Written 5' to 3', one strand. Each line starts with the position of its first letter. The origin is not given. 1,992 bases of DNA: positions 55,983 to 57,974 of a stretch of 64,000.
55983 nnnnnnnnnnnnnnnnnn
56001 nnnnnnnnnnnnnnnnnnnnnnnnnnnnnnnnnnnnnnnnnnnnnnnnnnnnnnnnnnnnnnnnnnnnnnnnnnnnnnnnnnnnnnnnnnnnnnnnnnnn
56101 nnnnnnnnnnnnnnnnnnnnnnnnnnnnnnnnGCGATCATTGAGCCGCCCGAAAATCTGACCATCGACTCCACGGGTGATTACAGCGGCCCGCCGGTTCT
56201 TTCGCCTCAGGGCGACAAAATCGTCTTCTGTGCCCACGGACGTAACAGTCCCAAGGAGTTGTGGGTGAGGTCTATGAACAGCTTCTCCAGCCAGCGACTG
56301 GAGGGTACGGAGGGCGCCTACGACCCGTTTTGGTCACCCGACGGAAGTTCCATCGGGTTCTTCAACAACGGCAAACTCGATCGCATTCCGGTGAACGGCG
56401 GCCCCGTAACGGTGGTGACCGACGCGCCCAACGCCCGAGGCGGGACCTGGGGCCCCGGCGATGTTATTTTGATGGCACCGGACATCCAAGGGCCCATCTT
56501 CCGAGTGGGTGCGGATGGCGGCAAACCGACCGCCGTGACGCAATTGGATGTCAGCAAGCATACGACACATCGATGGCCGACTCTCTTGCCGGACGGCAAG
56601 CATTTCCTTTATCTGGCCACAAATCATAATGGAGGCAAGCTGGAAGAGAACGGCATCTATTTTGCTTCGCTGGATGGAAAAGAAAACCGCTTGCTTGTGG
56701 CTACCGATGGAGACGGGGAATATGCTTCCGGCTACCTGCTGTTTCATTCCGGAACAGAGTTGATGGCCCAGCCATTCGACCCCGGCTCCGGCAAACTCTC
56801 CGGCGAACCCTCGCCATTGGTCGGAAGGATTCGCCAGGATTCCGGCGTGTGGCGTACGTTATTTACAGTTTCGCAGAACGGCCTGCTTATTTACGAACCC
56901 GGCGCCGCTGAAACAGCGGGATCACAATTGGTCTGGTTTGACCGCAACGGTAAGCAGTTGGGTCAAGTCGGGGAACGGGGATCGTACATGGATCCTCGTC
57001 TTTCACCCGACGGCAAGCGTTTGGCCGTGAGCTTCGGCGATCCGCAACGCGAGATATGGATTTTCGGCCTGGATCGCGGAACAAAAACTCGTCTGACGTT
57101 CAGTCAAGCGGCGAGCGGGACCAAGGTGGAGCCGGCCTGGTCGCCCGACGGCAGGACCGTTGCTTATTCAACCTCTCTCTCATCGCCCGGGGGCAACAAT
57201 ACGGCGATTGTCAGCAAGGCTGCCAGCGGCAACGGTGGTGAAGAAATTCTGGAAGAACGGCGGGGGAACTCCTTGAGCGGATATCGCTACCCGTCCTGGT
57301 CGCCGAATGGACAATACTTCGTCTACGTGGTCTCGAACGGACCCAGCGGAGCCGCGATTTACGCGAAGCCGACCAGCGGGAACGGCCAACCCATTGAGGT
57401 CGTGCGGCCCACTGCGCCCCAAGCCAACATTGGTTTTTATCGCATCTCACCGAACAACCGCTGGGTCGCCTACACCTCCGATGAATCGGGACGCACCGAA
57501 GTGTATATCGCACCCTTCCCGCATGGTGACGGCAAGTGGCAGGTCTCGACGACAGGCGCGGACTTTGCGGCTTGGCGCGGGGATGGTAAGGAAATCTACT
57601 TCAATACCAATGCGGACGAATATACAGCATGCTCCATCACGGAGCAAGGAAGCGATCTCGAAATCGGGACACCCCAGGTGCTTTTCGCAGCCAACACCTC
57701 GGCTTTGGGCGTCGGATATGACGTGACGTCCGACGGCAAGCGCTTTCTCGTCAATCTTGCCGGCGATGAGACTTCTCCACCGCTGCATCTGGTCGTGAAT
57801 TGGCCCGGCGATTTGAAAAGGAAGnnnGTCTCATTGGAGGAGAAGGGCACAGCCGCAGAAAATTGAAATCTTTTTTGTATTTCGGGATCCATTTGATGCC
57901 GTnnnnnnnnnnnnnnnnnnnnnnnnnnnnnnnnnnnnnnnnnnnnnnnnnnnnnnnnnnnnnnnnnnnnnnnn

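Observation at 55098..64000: Array of three paralogous Ser/Thr kinase-TolB beta-propeller genes with an M61-PDZ peptidase between the first two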

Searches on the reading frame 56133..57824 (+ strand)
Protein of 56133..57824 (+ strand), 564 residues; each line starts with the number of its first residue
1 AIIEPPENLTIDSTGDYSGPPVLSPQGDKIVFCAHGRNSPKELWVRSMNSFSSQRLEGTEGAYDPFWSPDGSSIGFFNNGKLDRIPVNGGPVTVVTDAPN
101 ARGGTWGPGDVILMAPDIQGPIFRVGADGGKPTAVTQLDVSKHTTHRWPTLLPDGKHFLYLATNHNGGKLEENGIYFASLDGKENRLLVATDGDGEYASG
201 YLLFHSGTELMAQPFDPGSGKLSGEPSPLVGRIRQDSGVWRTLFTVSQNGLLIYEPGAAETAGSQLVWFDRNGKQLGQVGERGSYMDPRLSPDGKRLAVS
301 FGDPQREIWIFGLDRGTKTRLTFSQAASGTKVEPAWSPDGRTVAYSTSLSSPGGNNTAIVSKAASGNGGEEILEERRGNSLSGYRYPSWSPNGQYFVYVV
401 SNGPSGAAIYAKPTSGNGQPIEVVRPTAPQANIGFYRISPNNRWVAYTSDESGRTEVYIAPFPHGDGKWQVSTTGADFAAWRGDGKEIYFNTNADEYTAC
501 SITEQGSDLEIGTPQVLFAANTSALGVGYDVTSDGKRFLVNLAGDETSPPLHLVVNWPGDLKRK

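Call 24: find_homologous_proteins(query=window:56133-57824:+, max_evalue=0.00001)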
Query window:56133-57824:+ (564 aa): 7746 proteins with E <= 0.00001 among 8000 candidates; the best 120 are listed.
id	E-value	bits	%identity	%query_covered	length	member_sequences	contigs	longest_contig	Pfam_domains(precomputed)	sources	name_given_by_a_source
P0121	0.0e+0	1305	100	100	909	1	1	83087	PF07714.24,PF00069.32,PF26549.1,PF03109.23,PF26550.2,PF07676.19,PF01636.30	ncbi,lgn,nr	ncbi:MAG: protein kinase [Acidobacteriia bacterium]|nr:protein kinase [Terriglobia bacterium]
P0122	9.0e-281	951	72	100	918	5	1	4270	PF07714.24,PF00069.32,PF26549.1,PF00930.28,PF03109.23,PF26550.2,PF07676.19,PF01636.30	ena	-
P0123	1.9e-279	947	71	100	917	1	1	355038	PF07714.24,PF00069.32,PF26549.1,PF03109.23,PF26550.2,PF07676.19,PF01636.30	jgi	jgi:eukaryotic-like serine/threonine-protein kinase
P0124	8.2e-274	928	69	100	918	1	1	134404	PF07714.24,PF00069.32,PF26549.1,PF00930.28,PF03109.23,PF26550.2,PF07676.19,PF01636.30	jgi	jgi:serine/threonine protein kinase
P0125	3.0e-273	926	69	100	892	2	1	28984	PF07714.24,PF00069.32,PF25174.2,PF26549.1,PF03109.23,PF26550.2,PF07676.19,PF01636.30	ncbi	-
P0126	4.5e-273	925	70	100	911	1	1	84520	PF07714.24,PF10647.16,PF00069.32,PF25174.2,PF26549.1,PF03109.23,PF26550.2,PF07676.19,PF01636.30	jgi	jgi:Tol biopolymer transport system component/predicted Ser/Thr protein kinase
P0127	1.6e-262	891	68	100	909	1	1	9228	PF07714.24,PF00069.32,PF26549.1,PF03109.23,PF26550.2,PF07676.19,PF01636.30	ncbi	-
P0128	1.9e-261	887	68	100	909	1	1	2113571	PF07714.24,PF00069.32,PF25174.2,PF26549.1,PF00930.28,PF03109.23,PF26550.2,PF07676.19,PF01636.30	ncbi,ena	-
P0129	6.3e-261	885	67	100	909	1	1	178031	PF07714.24,PF00069.32,PF25174.2,PF26549.1,PF00930.28,PF03109.23,PF26550.2,PF07676.19,PF01636.30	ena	-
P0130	4.0e-260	883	67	100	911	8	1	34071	PF07714.24,PF00069.32,PF26549.1,PF00930.28,PF03109.23,PF26550.2,PF07676.19,PF01636.30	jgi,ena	jgi:Tol biopolymer transport system component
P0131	4.2e-260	883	67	100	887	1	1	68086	PF07714.24,PF00069.32,PF25174.2,PF26549.1,PF00930.28,PF03109.23,PF26550.2,PF07676.19,PF01636.30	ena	-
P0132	7.5e-259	879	66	100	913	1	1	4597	PF07714.24,PF00069.32,PF25174.2,PF26549.1,PF00930.28,PF03109.23,PF26550.2,PF07676.19,PF01636.30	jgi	jgi:eukaryotic-like serine/threonine-protein kinase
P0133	1.2e-258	878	68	100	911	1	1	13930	PF07714.24,PF00069.32,PF25174.2,PF26549.1,PF00930.28,PF03109.23,PF26550.2,PF07676.19,PF01636.30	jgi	jgi:eukaryotic-like serine/threonine-protein kinase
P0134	4.6e-255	866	67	100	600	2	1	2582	PF25174.2,PF26549.1,PF00930.28,PF26550.2,PF07676.19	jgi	jgi:Tol biopolymer transport system component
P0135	7.6e-254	862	66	100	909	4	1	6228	PF07714.24,PF00069.32,PF25174.2,PF26549.1,PF00930.28,PF03109.23,PF26550.2,PF07676.19,PF01636.30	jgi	jgi:serine/threonine protein kinase/Tol biopolymer transport system component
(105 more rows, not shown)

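Call 26: find_encoding_contigs(protein=P0123, flank=10000, max_places=2)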
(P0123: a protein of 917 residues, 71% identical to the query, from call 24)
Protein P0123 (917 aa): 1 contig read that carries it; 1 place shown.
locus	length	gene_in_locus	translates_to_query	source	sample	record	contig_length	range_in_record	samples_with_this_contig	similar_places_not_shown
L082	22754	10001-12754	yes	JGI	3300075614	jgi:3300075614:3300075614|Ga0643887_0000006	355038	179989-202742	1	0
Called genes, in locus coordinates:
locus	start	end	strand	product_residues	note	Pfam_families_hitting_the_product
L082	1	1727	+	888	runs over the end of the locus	PF00069:Pkinase, PF01636:APH (faint), PF07714:PK_Tyr_Ser-Thr, PF03109:ABC1 (weak), PF07676:PD40 (faint), PF26549:Tricorn_N (faint)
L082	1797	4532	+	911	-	PF00069:Pkinase, PF01636:APH (faint), PF03109:ABC1 (faint), PF07714:PK_Tyr_Ser-Thr, PF26550:Tricorn_2nd (faint), PF26549:Tricorn_N, PF07676:PD40, PF26549:Tricorn_N, +2 more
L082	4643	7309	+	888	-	PF00069:Pkinase, PF01636:APH (faint), PF07714:PK_Tyr_Ser-Thr, PF03109:ABC1 (weak), PF00930:DPPIV_N (faint), PF26550:Tricorn_2nd (faint), PF07676:PD40, PF26549:Tricorn_N (weak)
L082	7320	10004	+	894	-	PF00069:Pkinase, PF01163:RIO1 (weak), PF07714:PK_Tyr_Ser-Thr, PF07714:PK_Tyr_Ser-Thr, PF26549:Tricorn_N, PF26550:Tricorn_2nd, PF07676:PD40, PF26549:Tricorn_N, +3 more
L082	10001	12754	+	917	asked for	PF00069:Pkinase, PF01636:APH (faint), PF07714:PK_Tyr_Ser-Thr, PF03109:ABC1 (weak), PF07714:PK_Tyr_Ser-Thr (weak), PF07676:PD40 (faint), PF26550:Tricorn_2nd (faint), PF26549:Tricorn_N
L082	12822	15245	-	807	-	PF12704:MacB_PCD, PF02687:FtsX, PF12704:MacB_PCD, PF02687:FtsX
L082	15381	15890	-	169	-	PF08327:AHSA1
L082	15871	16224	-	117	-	PF01022:HTH_5 (weak), PF12840:HTH_20 (weak)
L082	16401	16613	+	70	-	-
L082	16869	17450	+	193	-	-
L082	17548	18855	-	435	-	PF00990:GGDEF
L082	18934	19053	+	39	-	-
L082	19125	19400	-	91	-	PF07238:PilZ (weak)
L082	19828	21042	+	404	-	PF00512:HisKA, PF02518:HATPase_c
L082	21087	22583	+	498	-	PF00072:Response_reg, PF00004:AAA (faint), PF00158:Sigma54_activat, PF14532:Sigma54_activ_2, PF07728:AAA_5 (weak), PF25601:AAA_lid_14, PF02954:HTH_8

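Call 27: find_encoding_contigs(protein=P0124, flank=10000, max_places=2)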
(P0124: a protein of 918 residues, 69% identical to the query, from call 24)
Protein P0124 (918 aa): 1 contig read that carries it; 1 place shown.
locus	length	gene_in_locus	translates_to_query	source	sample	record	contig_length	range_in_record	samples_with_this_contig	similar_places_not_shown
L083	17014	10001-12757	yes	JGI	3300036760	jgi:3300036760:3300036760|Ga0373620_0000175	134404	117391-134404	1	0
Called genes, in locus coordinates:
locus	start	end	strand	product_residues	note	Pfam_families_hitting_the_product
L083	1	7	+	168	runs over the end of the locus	PF14340:DUF4395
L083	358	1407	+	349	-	PF00535:Glycos_transf_2, PF13641:Glyco_tranf_2_3 (weak)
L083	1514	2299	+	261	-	PF01061:ABC2_membrane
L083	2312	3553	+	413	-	PF00005:ABC_tran, PF14524:Wzt_C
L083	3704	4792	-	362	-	PF00535:Glycos_transf_2, PF10111:Glyco_tranf_2_2, PF13641:Glyco_tranf_2_3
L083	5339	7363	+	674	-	PF00930:DPPIV_N (faint), PF12894:ANAPC4_WD40 (faint), PF25174:Beta-prop_THOC3 (faint), PF26550:Tricorn_2nd (faint), PF07676:PD40 (faint), PF26549:Tricorn_N, PF01738:DLH (faint), PF00326:Peptidase_S9, +1 more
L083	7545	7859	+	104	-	PF11746:DUF3303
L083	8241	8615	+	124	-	-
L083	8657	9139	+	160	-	PF13380:CoA_binding_2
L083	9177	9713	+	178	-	-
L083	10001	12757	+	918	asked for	PF00069:Pkinase, PF01636:APH (faint), PF07714:PK_Tyr_Ser-Thr, PF03109:ABC1 (weak), PF26550:Tricorn_2nd (weak), PF26549:Tricorn_N, PF07676:PD40 (weak), PF26549:Tricorn_N (weak), +1 more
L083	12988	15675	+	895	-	PF00069:Pkinase, PF01636:APH (faint), PF06293:Kdo (faint), PF07714:PK_Tyr_Ser-Thr, PF03109:ABC1 (weak), PF07714:PK_Tyr_Ser-Thr, PF26550:Tricorn_2nd (weak), PF26549:Tricorn_N, +2 more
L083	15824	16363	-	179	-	PF08818:DUF1801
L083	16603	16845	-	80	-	PF01541:GIY-YIG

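Call 28: find_encoding_contigs(protein=P0128, flank=10000, max_places=2)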
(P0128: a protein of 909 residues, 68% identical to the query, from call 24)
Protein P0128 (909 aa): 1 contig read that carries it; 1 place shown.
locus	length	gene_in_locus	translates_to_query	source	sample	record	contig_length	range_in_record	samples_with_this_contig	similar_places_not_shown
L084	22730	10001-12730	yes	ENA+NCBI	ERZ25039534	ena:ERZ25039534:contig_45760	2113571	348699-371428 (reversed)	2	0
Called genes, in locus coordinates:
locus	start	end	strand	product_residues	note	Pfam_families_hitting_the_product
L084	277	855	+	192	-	-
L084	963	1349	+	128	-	-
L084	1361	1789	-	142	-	-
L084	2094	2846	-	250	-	-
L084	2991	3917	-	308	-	PF08238:Sel1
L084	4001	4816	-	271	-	-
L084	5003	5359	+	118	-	PF13474:SnoaL_3, PF14534:DUF4440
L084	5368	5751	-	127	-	PF01740:STAS, PF13466:STAS_2 (weak)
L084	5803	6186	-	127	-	PF01740:STAS, PF13466:STAS_2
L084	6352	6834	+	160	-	-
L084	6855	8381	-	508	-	PF12543:DUF3738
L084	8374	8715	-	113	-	PF03551:PadR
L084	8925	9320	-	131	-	-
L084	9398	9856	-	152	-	PF14539:DUF4442 (weak), PF03061:4HBT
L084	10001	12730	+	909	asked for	PF00069:Pkinase, PF07714:PK_Tyr_Ser-Thr, PF03109:ABC1 (weak), PF07714:PK_Tyr_Ser-Thr (weak), PF26550:Tricorn_2nd, PF25174:Beta-prop_THOC3 (weak), PF26549:Tricorn_N, PF26549:Tricorn_N, +3 more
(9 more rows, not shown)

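Call 32: search_protein_families(library=pfam, proteins=[window:56133-57824:+], max_evalue=10)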
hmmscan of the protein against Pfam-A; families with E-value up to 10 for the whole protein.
window:56133-57824:+ (564 aa): 5 families
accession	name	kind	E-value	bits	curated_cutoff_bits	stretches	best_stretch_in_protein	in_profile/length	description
PF07676.18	PD40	-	5.3e-25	87.2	20.9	6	424-459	2-38/38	WD40-like Beta Propeller Repeat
PF00930.27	DPPIV_N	-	4.5e-06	26.1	22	1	385-402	46-63/354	Dipeptidyl peptidase IV (DPP IV) N-terminal region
PF10647.15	Gmad1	-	1.5e-05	25.4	20.5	1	328-440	22-122/251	Lipoprotein LpqB beta-propeller domain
PF02897.21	Peptidase_S9_N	-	0.00019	20.8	24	2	433-496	126-192/414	Prolyl oligopeptidase, N-terminal beta-propeller domain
PF25174.1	Beta-prop_THOC3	-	0.0039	16.7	305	2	267-348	73-149/272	THOC3 beta-propeller domain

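Call 46: predict_structure(alignment_id=A3)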
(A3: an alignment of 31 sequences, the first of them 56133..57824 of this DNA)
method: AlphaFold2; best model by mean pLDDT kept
length: 564 residues; sequences in the alignment: 31
mean_pLDDT: 85.9   pTM: 0.60
mean pLDDT of the five models: 85.9, 85.5, 84.1, 83.9, 76.8
residues with pLDDT >= 90: 299; 70-90: 204; 50-70: 51; < 50: 10
segments of 3 or more residues with pLDDT < 50: 259-261, 352-354
pLDDT, mean of each block of 10 residues (from residue 1): 74 78 93 80 90 91 93 94 95 93 91 91 94 91 87 94 72 91 92 86 85 94 91 74 88 72 79 92 86 95 78 87 62 94 87 67 87 73 84 95 77 86 85 90 94 88 88 88 95 87 88 92 75 95 63 86 72
secondary structure, 60 per line:
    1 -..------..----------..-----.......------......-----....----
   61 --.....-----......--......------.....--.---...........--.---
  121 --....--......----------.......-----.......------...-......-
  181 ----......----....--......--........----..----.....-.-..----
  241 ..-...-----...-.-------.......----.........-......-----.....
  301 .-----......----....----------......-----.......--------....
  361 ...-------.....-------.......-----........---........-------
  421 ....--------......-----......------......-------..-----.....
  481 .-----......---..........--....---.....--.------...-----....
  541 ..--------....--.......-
elements in order: E29-35 E42-47 E53-56 E63-67 E73-78 E81-86 E93-97 E104-107 E111-114 E123-126 E129-134 E145-151 E157-163 E174-179 E185-190 E195-198 E201-206 E209-216 E227-231 E244-246 E252-254 E264-270 E275-283 E285-290 E296-301 E307-312 E317-320 E331-336 E342-348 E357-363 E371-375 E383-389 E395-402 E406-413 E421-424 E433-438 E444-449 E456-461 E476-481 E487-492 E496-505 E508-511 E515-519 E529-531 E537-542 E551-554 H557-563

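Call 49: fold_search(model_id=the predicted structure, library=pdb)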
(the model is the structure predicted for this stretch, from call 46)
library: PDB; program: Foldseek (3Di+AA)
matches with E <= 10: 1884; with E <= 0.001: 1511
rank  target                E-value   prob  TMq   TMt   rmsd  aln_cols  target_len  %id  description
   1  9i3v_B                4.2e-15  1.00  0.35  0.06  19.8       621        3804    8  Cryo-EM structure of the human LRP2 ectodomain (released 2026-02-04)
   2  9qaw_B                9.4e-15  1.00  0.35  0.06  19.9       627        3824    9  CryoEM structure of the human LRP2 receptor ectodomain in complex with LRPAP1 (released 2026-03-11)
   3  8em4_A                9.9e-15  1.00  0.36  0.06  19.8       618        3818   10  Cryo-EM structure of LRP2 at pH 7.5 (released 2023-02-08)
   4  2ymu_A                1.2e-14  1.00  0.32  0.31  18.3       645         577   15  Structure of a highly repetitive propeller structure (released 2012-10-17)
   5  9n73_LO               1.4e-14  1.00  0.30  0.22  17.7       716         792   11  SSU processome maturation and disassembly, State G (released 2025-10-29)
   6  6l6r_A                2.9e-14  1.00  0.32  0.30  19.9       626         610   12  Crystal structure of LRP6 E1E2-SOST complex (released 2020-10-28)
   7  8ffe_A                4.7e-14  1.00  0.31  0.29  22.3       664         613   10  Crystal structure of LRP6 E1E2 domains bound to YW210.09 Fab and engineered XWnt8 peptide (released 2023-03-08)
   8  3s8v_A                5.6e-14  1.00  0.31  0.29  22.2       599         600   11  Crystal structure of LRP6-Dkk1 complex (released 2011-10-26)
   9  7d4i_B1               5.6e-14  1.00  0.30  0.23  17.8       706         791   11  Cryo-EM structure of 90S small ribosomal precursors complex with the DEAH-box RNA helicase Dhr1 (State F) (released 2021-10-06)
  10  5oql_A                1.0e-13  1.00  0.30  0.21  16.7       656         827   11  Cryo-EM structure of the 90S pre-ribosome from Chaetomium thermophilum (released 2017-10-11)
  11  9n6z_LO               1.0e-13  1.00  0.30  0.22  21.2       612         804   10  SSU processome maturation and disassembly, State D (released 2025-11-05)
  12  9i3v_A                1.1e-13  1.00  0.35  0.06  19.2       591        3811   10  Cryo-EM structure of the human LRP2 ectodomain (released 2026-02-04)
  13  8dvl_A                1.2e-13  1.00  0.33  0.31  22.0       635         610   10  Crystal structure of LRP6 E3E4 in complex with disulfide constrained peptide E3.18 (released 2023-03-29)
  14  9qaw_A                1.4e-13  1.00  0.33  0.05  22.8       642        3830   11  CryoEM structure of the human LRP2 receptor ectodomain in complex with LRPAP1 (released 2026-03-11)
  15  9e78_0L               1.7e-13  1.00  0.37  0.35  12.5       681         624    9  48-nm repeat of the Leishmania tarentolae doublet microtubule (released 2025-03-12)
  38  1k32_A                1.1e-12  1.00  0.34  0.20  19.1       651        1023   14  Crystal structure of the tricorn protease (released 2001-12-05)
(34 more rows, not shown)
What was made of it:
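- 55098..57827 (+): K1, a receptor Ser/Thr kinase of 909 aa. Kinase domain aa 11-283 (nt 55128-55946), transmembrane helix aa 318-336 (nt 56049-56105), periplasmic tandem PD40 beta-propeller aa 346-909 (nt 56133-57824). AlphaFold model of the ectodomain has pLDDT 85.9, and the top Foldseek matches are double propellers (calls 46, 49).
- On TolB (TIGR02800): The model is an all-beta double propeller (calls 46, 49).
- Closest known: Tricorn protease N-terminal beta6/beta7 propellers, and the S9/DPP-IV peptidase propellers. Same: Foldseek matches 1k32 and an S9 carboxypeptidase (call 49).
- Checked: The AlphaFold model (pLDDT 85.9, all-beta, about 46 strands) matches tandem double propellers best (calls 46, 49).
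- Double-propeller model: pLDDT 85.9, with top matches LRP6 E1E2, Pwp2 and tricorn protease (calls 46, 49).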

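Call 80: search_protein_representatives(protein=window:56133-57824:+)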
Query: 564 residues. Proteins with E-value up to 0.001 (for the whole library): 106376; up to 1e-10: 46681; up to 1e-30: 17616. The best 150 are listed.
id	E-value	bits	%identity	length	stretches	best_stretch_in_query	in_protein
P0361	1.2e-176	605.4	51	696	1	3-563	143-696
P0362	4.6e-174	596.8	50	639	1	3-563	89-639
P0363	3.7e-160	550.9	46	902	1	3-561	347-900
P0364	4.5e-158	544.0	46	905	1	4-562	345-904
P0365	1.2e-147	509.6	47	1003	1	2-561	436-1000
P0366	2.2e-147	508.7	53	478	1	95-562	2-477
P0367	1.0e-137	476.8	43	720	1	3-563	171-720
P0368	3.9e-136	471.6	45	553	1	22-562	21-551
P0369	1.9e-134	466.0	44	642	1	3-563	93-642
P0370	1.3e-133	463.3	43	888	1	4-563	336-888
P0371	3.2e-133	462.0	45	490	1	64-562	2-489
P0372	6.2e-133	461.0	44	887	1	3-564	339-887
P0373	1.0e-131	457.0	42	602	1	4-562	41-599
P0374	1.8e-129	449.6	45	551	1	12-564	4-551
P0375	2.0e-128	446.1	42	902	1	3-563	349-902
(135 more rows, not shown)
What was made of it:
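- Family size: 17,616 clusters at 50% identity with E<=1e-30, mostly about 890-905 aa with the same layout (call 80).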
